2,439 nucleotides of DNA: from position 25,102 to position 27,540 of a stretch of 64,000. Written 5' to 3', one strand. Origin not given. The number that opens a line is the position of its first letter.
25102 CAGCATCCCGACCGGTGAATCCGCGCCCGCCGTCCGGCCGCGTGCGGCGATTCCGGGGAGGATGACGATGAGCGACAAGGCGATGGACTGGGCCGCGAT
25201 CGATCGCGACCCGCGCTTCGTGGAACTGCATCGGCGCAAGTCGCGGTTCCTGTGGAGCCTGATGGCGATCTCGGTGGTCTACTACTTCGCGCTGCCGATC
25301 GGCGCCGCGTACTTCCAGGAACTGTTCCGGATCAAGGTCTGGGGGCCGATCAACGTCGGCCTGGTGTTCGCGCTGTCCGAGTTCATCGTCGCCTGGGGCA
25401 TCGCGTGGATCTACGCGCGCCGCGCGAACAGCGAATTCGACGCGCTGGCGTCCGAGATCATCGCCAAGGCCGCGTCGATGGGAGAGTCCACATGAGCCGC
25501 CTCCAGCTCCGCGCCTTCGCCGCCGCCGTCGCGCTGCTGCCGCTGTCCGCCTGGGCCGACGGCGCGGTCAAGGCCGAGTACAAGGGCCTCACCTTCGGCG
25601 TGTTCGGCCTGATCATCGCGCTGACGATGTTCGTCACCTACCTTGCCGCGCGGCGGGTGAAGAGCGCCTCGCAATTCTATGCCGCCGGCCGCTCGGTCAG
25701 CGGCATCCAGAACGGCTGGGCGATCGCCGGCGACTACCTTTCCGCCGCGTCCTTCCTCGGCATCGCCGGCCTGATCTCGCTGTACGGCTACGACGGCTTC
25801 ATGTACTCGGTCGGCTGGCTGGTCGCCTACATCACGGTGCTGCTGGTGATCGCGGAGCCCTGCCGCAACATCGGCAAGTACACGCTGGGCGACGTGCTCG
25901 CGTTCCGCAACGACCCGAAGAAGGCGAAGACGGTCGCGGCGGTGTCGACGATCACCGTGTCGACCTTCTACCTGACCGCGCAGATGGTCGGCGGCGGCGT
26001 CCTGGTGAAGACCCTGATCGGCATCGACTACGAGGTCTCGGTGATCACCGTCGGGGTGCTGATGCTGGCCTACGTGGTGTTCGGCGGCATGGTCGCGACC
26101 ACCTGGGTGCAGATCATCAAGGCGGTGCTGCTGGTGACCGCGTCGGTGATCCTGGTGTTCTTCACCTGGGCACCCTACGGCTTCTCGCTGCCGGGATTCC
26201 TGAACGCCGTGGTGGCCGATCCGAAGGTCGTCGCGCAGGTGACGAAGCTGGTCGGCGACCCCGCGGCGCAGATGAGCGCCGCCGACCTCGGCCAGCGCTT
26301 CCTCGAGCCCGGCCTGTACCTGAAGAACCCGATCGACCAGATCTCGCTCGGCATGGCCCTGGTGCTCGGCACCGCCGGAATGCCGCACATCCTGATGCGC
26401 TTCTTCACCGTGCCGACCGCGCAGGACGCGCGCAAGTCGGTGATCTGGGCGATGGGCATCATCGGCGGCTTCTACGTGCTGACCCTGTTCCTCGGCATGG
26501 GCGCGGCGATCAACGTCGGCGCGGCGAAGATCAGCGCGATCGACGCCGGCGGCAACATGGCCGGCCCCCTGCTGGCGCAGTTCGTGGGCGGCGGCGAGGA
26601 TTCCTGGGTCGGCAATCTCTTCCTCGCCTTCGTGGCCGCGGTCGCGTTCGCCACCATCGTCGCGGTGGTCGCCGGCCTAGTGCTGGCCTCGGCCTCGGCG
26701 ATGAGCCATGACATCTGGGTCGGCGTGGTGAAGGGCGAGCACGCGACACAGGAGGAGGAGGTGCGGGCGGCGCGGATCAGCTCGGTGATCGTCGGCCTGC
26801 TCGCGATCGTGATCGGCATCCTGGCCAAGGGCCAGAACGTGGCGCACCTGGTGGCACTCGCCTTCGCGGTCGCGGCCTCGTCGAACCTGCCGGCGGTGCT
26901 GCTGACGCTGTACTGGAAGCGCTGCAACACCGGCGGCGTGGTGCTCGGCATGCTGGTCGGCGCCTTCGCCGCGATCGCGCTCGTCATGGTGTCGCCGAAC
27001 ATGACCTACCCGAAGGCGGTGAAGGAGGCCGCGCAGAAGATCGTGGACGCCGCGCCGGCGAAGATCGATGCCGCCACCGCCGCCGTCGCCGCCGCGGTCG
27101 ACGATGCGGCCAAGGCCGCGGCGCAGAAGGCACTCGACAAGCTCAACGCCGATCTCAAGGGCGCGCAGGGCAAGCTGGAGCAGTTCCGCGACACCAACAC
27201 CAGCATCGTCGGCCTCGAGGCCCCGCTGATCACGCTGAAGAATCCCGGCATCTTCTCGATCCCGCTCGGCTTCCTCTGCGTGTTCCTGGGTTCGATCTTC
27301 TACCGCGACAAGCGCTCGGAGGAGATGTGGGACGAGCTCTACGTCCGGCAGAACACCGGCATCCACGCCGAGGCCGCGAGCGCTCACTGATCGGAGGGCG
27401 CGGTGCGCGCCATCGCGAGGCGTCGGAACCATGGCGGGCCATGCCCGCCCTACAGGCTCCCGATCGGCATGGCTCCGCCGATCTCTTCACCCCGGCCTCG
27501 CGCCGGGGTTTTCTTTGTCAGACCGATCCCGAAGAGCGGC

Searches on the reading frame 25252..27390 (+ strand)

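Call 101: search_protein_families(library=pfam, proteins=[window:25252-27390:+], max_evalue=0.00001)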
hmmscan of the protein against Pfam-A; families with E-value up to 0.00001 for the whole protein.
window:25252-27390:+ (712 aa): 1 family
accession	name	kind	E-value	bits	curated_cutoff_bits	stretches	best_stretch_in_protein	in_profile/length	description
PF00474.23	SSF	-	1.6e-93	314.2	22.8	1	142-570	1-406/406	Sodium:solute symporter family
